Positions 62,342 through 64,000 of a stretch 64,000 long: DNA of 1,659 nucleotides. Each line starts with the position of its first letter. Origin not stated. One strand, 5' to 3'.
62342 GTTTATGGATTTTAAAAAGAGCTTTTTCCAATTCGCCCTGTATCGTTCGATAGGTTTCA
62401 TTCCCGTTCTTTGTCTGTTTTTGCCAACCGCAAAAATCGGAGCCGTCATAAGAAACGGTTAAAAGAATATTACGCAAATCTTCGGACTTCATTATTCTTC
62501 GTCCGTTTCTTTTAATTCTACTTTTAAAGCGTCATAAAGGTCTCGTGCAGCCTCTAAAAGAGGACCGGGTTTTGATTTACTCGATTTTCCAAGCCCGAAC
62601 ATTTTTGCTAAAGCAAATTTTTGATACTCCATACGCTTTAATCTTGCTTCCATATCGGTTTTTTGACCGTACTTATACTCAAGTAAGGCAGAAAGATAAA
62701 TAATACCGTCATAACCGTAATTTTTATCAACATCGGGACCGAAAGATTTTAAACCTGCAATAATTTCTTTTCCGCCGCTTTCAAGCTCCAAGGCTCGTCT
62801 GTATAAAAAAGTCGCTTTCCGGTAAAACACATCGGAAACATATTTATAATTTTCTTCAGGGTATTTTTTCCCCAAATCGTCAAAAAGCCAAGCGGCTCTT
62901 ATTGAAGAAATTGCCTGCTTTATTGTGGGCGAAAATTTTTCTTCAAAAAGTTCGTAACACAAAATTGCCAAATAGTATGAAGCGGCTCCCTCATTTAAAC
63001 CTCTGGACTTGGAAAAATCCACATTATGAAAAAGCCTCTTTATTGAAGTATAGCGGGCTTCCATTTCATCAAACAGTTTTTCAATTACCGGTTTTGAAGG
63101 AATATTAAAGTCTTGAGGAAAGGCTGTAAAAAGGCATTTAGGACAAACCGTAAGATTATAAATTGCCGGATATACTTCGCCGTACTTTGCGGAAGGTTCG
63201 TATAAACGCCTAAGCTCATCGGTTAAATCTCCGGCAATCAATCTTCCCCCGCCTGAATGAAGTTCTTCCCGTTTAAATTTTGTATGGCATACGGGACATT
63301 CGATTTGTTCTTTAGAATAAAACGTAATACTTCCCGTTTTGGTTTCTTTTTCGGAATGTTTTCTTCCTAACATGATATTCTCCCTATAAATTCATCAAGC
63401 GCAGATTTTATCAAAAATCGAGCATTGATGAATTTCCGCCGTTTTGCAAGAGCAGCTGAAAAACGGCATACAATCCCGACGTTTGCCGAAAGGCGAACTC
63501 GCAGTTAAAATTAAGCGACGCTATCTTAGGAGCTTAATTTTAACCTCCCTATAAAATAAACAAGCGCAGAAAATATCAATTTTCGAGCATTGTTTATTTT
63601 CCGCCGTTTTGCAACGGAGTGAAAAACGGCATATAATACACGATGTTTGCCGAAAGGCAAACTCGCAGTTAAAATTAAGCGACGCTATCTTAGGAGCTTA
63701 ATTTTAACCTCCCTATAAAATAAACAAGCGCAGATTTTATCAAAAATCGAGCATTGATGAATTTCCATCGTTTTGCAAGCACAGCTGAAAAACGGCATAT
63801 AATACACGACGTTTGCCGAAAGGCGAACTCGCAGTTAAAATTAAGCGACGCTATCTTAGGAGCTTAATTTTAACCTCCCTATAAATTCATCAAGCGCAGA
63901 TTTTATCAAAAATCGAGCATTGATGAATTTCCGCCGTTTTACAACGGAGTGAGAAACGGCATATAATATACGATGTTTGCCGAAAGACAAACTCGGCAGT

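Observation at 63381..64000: Tandem array of ~165-bp structured units with compensatory stem mutations, each with its own promoter-like box: candidate sRNA gene array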

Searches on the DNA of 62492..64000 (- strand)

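Call 4: search_rna_families(source=window, start=63200, end=64000, threshold=evalue, max_evalue=1, show_alignments=4)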
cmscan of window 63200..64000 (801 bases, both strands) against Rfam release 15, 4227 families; matches with E-value up to 1: 8.
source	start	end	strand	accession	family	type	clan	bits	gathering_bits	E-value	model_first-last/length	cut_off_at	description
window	63549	63674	-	RF03155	TD-1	Cis-reg;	CL00124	97.4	64.5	4.5e-17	1-120/120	no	TD-1 RNA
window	63384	63510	-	RF03155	TD-1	Cis-reg;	CL00124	78.3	64.5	5e-13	1-120/120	no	TD-1 RNA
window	63879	63999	-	RF03155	TD-1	Cis-reg;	CL00124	73.7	64.5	4.8e-12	7-120/120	no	TD-1 RNA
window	63713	63840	-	RF03155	TD-1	Cis-reg;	CL00124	62.2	64.5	1.2e-09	1-120/120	no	TD-1 RNA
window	63608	63712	+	RF03162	TD-2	Gene; sRNA;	CL00124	48.3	48.7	4.1e-06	1-98/98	no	TD-2 RNA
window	63440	63548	+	RF03162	TD-2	Gene; sRNA;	CL00124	34.5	48.7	0.0029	1-98/98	no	TD-2 RNA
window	63775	63878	+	RF03162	TD-2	Gene; sRNA;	CL00124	33.7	48.7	0.0042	1-98/98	no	TD-2 RNA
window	63553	63600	+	RF01494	rliD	Gene; antisense;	-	12.3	50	0.82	274-323/327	no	Listeria sRNA rliD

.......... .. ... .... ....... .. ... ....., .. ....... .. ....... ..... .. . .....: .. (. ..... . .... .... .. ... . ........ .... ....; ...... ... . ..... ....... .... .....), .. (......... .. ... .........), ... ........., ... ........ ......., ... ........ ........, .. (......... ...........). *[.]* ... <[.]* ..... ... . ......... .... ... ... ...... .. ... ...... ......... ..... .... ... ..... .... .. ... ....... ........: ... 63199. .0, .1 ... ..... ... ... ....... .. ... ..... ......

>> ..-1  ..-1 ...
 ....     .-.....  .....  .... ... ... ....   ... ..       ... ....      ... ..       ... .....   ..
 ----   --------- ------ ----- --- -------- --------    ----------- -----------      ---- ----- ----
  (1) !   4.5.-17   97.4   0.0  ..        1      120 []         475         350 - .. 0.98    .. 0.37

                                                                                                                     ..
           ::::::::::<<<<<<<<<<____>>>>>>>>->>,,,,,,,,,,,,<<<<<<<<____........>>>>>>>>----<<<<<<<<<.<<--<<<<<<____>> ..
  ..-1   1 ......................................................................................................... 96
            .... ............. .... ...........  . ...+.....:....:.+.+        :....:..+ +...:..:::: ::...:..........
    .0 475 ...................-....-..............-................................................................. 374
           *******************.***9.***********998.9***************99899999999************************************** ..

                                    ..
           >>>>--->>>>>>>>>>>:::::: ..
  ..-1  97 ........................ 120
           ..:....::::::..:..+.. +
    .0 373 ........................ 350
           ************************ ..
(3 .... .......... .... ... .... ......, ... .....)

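Call 13: search_rna_families(sources=[L001, L002, L003, L004, L005, L006], threshold=gathering)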
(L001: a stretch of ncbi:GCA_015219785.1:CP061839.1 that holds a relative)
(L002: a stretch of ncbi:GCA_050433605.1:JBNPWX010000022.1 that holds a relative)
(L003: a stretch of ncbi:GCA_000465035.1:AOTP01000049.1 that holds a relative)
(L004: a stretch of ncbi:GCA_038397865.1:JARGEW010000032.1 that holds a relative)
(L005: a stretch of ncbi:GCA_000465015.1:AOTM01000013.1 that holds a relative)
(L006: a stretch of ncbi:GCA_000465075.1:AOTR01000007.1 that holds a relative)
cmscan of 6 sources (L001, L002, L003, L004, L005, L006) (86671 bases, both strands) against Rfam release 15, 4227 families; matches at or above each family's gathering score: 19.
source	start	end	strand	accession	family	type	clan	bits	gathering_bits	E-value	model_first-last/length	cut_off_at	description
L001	9208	9333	+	RF03155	TD-1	Cis-reg;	CL00124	97.4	64.5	4.9e-15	1-120/120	no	TD-1 RNA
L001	9372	9497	+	RF03155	TD-1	Cis-reg;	CL00124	97.4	64.5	4.9e-15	1-120/120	no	TD-1 RNA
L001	9536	9661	+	RF03155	TD-1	Cis-reg;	CL00124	97.4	64.5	4.9e-15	1-120/120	no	TD-1 RNA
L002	9700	9825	+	RF03155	TD-1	Cis-reg;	CL00124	97.4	64.5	4.9e-15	1-120/120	no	TD-1 RNA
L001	8716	8841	+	RF03155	TD-1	Cis-reg;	CL00124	91.3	64.5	9.8e-14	1-120/120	no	TD-1 RNA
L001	8880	9005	+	RF03155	TD-1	Cis-reg;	CL00124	91.3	64.5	9.8e-14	1-120/120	no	TD-1 RNA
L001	9044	9169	+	RF03155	TD-1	Cis-reg;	CL00124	91.3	64.5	9.8e-14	1-120/120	no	TD-1 RNA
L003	73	200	+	RF03155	TD-1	Cis-reg;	CL00124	89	64.5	3e-13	1-120/120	no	TD-1 RNA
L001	9700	9824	+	RF03155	TD-1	Cis-reg;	CL00124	83.1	64.5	5.4e-12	1-120/120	no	TD-1 RNA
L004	120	244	+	RF03155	TD-1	Cis-reg;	CL00124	83.1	64.5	5.4e-12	1-120/120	no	TD-1 RNA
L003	407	531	+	RF03155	TD-1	Cis-reg;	CL00124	79.8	64.5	2.6e-11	1-120/120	no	TD-1 RNA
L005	87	215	+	RF03155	TD-1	Cis-reg;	CL00124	79.6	64.5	2.9e-11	1-120/120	no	TD-1 RNA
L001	7282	7407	-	RF03155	TD-1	Cis-reg;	CL00124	79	64.5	3.9e-11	1-120/120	no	TD-1 RNA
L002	9864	9990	+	RF03155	TD-1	Cis-reg;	CL00124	78.3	64.5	5.4e-11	1-120/120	no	TD-1 RNA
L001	9863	9990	+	RF03155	TD-1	Cis-reg;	CL00124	77.2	64.5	9.2e-11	1-120/120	no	TD-1 RNA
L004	283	410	+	RF03155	TD-1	Cis-reg;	CL00124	77.2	64.5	9.2e-11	1-120/120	no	TD-1 RNA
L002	8100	8225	-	RF03155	TD-1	Cis-reg;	CL00124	74.4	64.5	3.7e-10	1-120/120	no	TD-1 RNA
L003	239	367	+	RF03155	TD-1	Cis-reg;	CL00124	74.3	64.5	3.9e-10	1-120/120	no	TD-1 RNA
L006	55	183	+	RF03155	TD-1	Cis-reg;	CL00124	74.3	64.5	3.9e-10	1-120/120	no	TD-1 RNA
